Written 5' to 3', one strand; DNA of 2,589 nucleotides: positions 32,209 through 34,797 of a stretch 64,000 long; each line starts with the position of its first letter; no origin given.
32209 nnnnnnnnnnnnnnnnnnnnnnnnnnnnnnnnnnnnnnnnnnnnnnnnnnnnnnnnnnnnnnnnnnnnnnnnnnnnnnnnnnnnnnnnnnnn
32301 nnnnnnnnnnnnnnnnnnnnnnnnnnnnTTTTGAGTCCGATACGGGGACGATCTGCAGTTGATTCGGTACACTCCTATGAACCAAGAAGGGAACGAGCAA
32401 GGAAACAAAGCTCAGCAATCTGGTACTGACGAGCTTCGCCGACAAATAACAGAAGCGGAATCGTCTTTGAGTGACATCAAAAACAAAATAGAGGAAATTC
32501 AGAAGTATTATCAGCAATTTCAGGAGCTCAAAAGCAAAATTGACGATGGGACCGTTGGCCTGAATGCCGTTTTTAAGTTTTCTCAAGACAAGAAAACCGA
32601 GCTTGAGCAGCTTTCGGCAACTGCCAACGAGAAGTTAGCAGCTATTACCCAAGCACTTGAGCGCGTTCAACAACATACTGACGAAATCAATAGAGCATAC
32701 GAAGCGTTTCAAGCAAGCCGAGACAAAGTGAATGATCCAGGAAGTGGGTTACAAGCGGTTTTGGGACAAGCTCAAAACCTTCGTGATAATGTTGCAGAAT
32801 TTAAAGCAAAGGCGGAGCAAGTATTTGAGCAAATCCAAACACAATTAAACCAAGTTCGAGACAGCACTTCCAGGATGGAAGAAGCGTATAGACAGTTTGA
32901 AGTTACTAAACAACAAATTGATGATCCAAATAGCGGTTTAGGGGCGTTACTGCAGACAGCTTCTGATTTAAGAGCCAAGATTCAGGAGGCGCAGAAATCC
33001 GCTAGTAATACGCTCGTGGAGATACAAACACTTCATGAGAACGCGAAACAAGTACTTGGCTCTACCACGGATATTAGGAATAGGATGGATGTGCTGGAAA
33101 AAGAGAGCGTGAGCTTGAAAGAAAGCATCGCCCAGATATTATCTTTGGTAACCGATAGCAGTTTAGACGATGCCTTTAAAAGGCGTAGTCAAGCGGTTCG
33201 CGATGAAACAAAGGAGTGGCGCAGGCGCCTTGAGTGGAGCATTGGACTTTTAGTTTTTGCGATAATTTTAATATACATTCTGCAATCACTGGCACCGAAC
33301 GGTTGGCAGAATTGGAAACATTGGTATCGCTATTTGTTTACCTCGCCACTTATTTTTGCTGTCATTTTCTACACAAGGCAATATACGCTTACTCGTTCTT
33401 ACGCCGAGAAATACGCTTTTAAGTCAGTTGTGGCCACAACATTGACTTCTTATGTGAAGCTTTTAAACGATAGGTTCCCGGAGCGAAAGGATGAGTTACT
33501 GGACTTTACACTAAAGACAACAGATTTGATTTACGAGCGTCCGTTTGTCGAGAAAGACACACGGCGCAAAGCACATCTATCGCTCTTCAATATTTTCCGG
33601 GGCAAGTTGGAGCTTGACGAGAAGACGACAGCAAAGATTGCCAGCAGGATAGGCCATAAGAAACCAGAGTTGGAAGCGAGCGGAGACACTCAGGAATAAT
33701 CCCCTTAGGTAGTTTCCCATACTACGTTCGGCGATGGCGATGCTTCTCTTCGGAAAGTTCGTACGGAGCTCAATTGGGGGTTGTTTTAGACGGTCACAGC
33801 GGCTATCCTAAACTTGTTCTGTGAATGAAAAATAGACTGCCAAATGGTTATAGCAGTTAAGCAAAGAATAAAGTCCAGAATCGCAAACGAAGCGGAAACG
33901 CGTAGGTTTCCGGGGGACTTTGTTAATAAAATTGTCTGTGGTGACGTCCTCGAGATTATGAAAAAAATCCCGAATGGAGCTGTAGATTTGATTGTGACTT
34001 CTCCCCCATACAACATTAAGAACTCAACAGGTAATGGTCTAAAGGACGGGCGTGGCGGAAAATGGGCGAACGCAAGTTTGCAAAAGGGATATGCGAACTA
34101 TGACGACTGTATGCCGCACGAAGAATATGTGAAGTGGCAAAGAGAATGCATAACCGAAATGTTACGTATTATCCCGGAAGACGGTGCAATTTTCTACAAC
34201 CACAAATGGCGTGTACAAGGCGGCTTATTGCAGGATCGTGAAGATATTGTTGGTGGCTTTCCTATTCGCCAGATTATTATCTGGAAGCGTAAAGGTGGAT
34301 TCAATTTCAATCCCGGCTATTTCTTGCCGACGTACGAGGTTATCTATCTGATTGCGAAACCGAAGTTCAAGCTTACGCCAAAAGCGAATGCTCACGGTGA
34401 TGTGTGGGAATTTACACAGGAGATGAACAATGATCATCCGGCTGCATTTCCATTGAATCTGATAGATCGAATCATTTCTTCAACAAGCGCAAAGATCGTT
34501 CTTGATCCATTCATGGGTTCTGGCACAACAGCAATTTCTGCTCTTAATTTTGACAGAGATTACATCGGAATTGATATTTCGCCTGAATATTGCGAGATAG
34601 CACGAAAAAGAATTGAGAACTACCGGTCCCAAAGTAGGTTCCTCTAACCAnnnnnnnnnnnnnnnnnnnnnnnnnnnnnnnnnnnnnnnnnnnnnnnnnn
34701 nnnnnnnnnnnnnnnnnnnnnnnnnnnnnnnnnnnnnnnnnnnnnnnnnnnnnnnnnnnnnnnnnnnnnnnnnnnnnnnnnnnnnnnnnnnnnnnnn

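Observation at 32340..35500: AT-rich foreign island: 2-TM coiled-coil protein + m4C-type MTase + MvaI/BcnI-family REase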

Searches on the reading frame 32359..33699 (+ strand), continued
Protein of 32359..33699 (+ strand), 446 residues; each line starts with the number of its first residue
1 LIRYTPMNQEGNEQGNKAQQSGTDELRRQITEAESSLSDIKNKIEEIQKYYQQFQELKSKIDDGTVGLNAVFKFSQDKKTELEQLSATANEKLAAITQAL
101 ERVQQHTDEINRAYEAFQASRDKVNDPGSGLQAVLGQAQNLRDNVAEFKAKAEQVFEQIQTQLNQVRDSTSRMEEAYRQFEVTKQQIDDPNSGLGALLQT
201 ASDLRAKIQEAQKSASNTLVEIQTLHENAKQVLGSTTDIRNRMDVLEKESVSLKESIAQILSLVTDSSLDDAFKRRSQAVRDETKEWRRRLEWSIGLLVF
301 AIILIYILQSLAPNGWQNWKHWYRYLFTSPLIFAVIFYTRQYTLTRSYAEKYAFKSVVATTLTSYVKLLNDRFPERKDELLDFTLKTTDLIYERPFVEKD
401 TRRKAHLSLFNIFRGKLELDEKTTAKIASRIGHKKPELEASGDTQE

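Call 104: search_dna_similar(query=L051:6110-7480:+, collection=plasmids, mode=protein, max_evalue=0.00001, max_rows=30, rows=spread)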
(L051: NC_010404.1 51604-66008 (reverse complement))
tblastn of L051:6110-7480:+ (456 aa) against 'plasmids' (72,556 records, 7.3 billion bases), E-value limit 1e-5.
Records with a match: 25; places in all: 25; records where one place covers at least 80% of the query: 24.
Best place of each record, by identity: >=99% 15; 95-99% 8; 90-95% 1; <60% 1.
By first word of the organism name: Acinetobacter 24; Hymenobacter 1.
By predicted mobility (MOB-suite, as given by PLSDB): mobilizable 22; non-mobilizable 3.
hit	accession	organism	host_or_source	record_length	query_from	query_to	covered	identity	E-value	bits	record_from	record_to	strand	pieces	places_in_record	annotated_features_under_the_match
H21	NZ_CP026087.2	Acinetobacter pittii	Homo sapiens,Pure Culture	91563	1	456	100%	100.0%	0e+0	926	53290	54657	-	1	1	hypothetical protein | pglX: BREX-1 system adenine-specific DNA-methyltransferase PglX | pglZ: BREX-1 system phosphatase PglZ type A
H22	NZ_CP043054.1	Acinetobacter pittii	Homo sapiens,urine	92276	1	456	100%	100.0%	0e+0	926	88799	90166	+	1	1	hypothetical protein | pglX: BREX-1 system adenine-specific DNA-methyltransferase PglX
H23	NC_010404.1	Acinetobacter baumannii AYE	-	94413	1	456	100%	100.0%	0e+0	926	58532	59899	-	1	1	hypothetical protein | pglX: BREX-1 system adenine-specific DNA-methyltransferase PglX | pglZ: BREX-1 system phosphatase PglZ type A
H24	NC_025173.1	Acinetobacter pittii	-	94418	1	456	100%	100.0%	0e+0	926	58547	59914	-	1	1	hypothetical protein | pglZ: BREX-1 system phosphatase PglZ type A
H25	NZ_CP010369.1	Acinetobacter nosocomialis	Homo sapiens,excreted bodily substance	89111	1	456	100%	100.0%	0e+0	926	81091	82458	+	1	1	hypothetical protein | pglX: BREX-1 system adenine-specific DNA-methyltransferase PglX | pglZ: BREX-1 system phosphatase PglZ type A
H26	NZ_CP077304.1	Acinetobacter pittii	-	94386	1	456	100%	100.0%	0e+0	926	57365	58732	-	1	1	hypothetical protein | pglX: BREX-1 system adenine-specific DNA-methyltransferase PglX | pglZ: BREX-1 system phosphatase PglZ type A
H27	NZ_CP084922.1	Acinetobacter pittii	Groundwater from ...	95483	1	456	100%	100.0%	0e+0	926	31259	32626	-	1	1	hypothetical protein | pglX: BREX-1 system adenine-specific DNA-methyltransferase PglX | pglZ: BREX-1 system phosphatase PglZ type A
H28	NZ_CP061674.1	Acinetobacter seifertii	Homo sapiens,blood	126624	1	456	100%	100.0%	0e+0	926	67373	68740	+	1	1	hypothetical protein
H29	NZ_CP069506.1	Acinetobacter pittii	-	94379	1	456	100%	100.0%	0e+0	926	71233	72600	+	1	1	hypothetical protein | pglX: BREX-1 system adenine-specific DNA-methyltransferase PglX | pglZ: BREX-1 system phosphatase PglZ type A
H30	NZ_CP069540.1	Acinetobacter pittii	-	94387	1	456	100%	100.0%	0e+0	926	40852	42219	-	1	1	hypothetical protein | pglX: BREX-1 system adenine-specific DNA-methyltransferase PglX | pglZ: BREX-1 system phosphatase PglZ type A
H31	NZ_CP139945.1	Acinetobacter pittii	Homo sapiens,cell culture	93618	1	456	100%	100.0%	0e+0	926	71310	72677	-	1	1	hypothetical protein | pglX: BREX-1 system adenine-specific DNA-methyltransferase PglX | pglZ: BREX-1 system phosphatase PglZ type A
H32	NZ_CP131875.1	Acinetobacter pittii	Homo sapiens,culture,urine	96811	1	456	100%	100.0%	0e+0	926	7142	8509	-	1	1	hypothetical protein | pglX: BREX-1 system adenine-specific DNA-methyltransferase PglX | pglZ: BREX-1 system phosphatase PglZ type A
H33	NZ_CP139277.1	Acinetobacter pittii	Homo sapiens,Peritoneal Dialysis Fluid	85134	1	456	100%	100.0%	0e+0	926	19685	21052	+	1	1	hypothetical protein | pglX: BREX-1 system adenine-specific DNA-methyltransferase PglX | pglZ: BREX-1 system phosphatase PglZ type A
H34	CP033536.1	Acinetobacter pittii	Homo sapiens,Bacterial culture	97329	1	456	100%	99.6%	0e+0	938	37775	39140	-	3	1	none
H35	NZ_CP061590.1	Acinetobacter seifertii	Homo sapiens,blood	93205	1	456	100%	99.6%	0e+0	937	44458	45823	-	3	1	hypothetical protein (x3)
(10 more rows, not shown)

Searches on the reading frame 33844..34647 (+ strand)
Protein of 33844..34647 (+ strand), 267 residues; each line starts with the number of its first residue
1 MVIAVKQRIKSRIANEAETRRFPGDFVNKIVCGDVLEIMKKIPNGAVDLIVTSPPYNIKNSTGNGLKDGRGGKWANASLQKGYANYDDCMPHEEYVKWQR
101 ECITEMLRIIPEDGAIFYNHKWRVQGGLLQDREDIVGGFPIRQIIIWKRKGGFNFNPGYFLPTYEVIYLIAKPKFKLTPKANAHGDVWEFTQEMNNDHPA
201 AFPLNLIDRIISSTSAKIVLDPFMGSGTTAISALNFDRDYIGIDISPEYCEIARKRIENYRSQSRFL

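Call 3: search_protein_families(library=pfam, proteins=[window:33844-34647:+], max_evalue=0.01)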
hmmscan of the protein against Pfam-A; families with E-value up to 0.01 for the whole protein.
window:33844-34647:+ (267 aa): 7 families
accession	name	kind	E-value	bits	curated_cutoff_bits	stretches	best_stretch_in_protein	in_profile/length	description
PF01555.25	N6_N4_Mtase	-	1.1e-41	143.7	26.7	1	47-254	1-220/221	DNA methylase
PF02086.21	MethyltransfD12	-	5.9e-05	23.4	22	1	204-259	9-64/253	D12 class N6 adenine-specific DNA methyltransferase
PF09445.16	Methyltransf_15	-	7.2e-05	22.9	22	0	217-265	2-50/165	RNA cap guanine-N2 methyltransferase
PF13649.12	Methyltransf_25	-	0.00029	21.9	27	1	219-261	1-45/97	Methyltransferase domain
PF01170.24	UPF0020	-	0.0014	18.7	22.3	0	217-247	30-60/197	RMKL-like, methyltransferase domain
PF13847.12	Methyltransf_31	-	0.0033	17.5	27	1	214-259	2-50/145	Methyltransferase domain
PF08241.18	Methyltransf_11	-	0.0067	17.5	21.2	0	225-260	6-41/95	Methyltransferase domain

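Call 4: search_protein_families(library=padloc, proteins=[window:33844-34647:+], max_evalue=0.01)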
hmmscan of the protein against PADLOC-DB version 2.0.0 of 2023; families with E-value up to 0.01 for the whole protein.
window:33844-34647:+ (267 aa): 72 families (the best 25 are shown)
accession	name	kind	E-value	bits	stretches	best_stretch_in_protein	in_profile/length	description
PDLC03305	MTase_II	-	1.9e-123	411.4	1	26-259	11-244/513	Type II methyltransferase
PDLC03371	MTase_II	-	2.9e-44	149.5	1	27-262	10-257/260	Type II methyltransferase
PDLC03353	MTase_II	-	1.4e-37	127.7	1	28-261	10-254/260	Type II methyltransferase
PDLC03299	MTase_II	-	2.6e-34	117.1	3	179-259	172-262/296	Type II methyltransferase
PDLC03387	MTase_II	-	5.5e-31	105.8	2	181-259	196-277/289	Type II methyltransferase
PDLC03350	MTase_II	-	1.2e-29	101.7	2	186-263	220-301/312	Type II methyltransferase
PDLC03230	MTase_II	-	1.5e-27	94.8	2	179-255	197-280/360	Type II methyltransferase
PDLC03216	MTase_II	-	6.9e-26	89.1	2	196-264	192-262/364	Type II methyltransferase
PDLC03295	MTase_II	-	1.3e-25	88.5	3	192-259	198-268/292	Type II methyltransferase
PDLC03320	MTase_II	-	7.9e-25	85.6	2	195-262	210-279/289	Type II methyltransferase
PDLC03228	MTase_II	-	7.1e-24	82.9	2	97-258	49-206/227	Type II methyltransferase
PDLC03738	oMTase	-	2.3e-23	80.5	2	196-261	202-269/376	orphan methyltransferase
PDLC03265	MTase_II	-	1.1e-22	78.9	2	175-259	243-330/333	Type II methyltransferase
PDLC03339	MTase_II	-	9.6e-22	75.3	2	197-260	209-274/399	Type II methyltransferase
PDLC03260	MTase_II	-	5.5e-21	72.9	1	186-260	233-310/349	Type II methyltransferase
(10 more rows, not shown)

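Call 5: search_protein_families(library=ncbifam, proteins=[window:33844-34647:+], max_evalue=0.01)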
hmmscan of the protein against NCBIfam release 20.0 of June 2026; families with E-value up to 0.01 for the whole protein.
window:33844-34647:+ (267 aa): 9 families
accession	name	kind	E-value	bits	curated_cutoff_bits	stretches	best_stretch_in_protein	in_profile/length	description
NF008572.0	PRK11524.1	equivalog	2.2e-25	89.3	292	2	183-260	175-259/294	adenine-specific DNA-methyltransferase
NF050803.1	DnaMtaseCcrMCaul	equivalog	2.1e-24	86.1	830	2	194-261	182-251/350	adenine-specific DNA-methyltransferase CcrM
NF010253.0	PRK13699.1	subfamily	9.1e-23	81.1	244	1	29-259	3-207/226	DNA methyltransferase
TIGR00536.1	hemK_fam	subfamily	6.1e-05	22.2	115.5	0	208-261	107-162/286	HemK family protein methyltransferase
TIGR01177.1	TIGR01177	hypoth_equivalog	0.00031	20.2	316.55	0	216-262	183-229/330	TIGR01177 family methyltransferase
TIGR03534.1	RF_mod_PrmC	equivalog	0.00086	18.8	199.1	0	29-61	141-171/253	peptide chain release factor N(5)-glutamine methyltransferase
NF040721.1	Trm14_Arch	equivalog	0.0016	17.6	280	0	28-60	273-303/370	tRNA (guanine(6)-N2)-methyltransferase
NF043040.1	corrin_prot_MT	hypoth_equivalog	0.0017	17.8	180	1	212-263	36-89/216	corrinoid protein-associated methyltransferase CpaM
TIGR03533.1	L3_gln_methyl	equivalog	0.0028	17.1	229.7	0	210-264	116-172/284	50S ribosomal protein L3 N(5)-glutamine methyltransferase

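Call 8: search_solved_structures(query=window:33844-34647:+, max_evalue=0.001)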
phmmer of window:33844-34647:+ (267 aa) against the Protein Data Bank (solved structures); distinct sequences matched with E-value up to 0.001: 12.
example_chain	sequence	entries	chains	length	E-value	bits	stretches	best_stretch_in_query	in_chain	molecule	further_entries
8s9n_A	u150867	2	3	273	2.6e-34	122.2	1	22-262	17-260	DNA cytosine-N4 methyltransferase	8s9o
8s9m_A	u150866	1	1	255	7e-34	120.8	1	26-262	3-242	DNA cytosine-N4 methyltransferase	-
2zie_A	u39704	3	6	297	5.4e-17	65.4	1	185-257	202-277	Putative modification methylase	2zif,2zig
6pbd_A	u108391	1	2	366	1.1e-15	61.2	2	196-258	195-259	Modification methylase CcrMI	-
8urk_A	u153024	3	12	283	1.2e-15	60.9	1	195-258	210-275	Methyltransferase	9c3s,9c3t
9c3u_A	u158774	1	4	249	1.3e-15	60.9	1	195-258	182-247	Methyltransferase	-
5hek_A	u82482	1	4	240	1.2e-13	54.4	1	196-259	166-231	Adenine specific DNA methyltransferase (DpnA)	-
5hfj_A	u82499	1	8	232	1.8e-13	53.9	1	196-258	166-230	Adenine specific DNA methyltransferase (DpnA)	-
1g60_A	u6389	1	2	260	6.5e-11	45.5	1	181-253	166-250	Adenine-specific Methyltransferase MboIIA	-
1nw8_A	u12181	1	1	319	4.9e-08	36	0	197-257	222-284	MODIFICATION METHYLASE RSRI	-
1eg2_A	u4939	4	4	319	5e-08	36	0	197-257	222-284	MODIFICATION METHYLASE RSRI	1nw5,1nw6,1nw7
1boo_A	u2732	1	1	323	5.8e-07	32.5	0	197-256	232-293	PROTEIN (N-4 CYTOSINE-SPECIFIC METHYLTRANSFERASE PVU II)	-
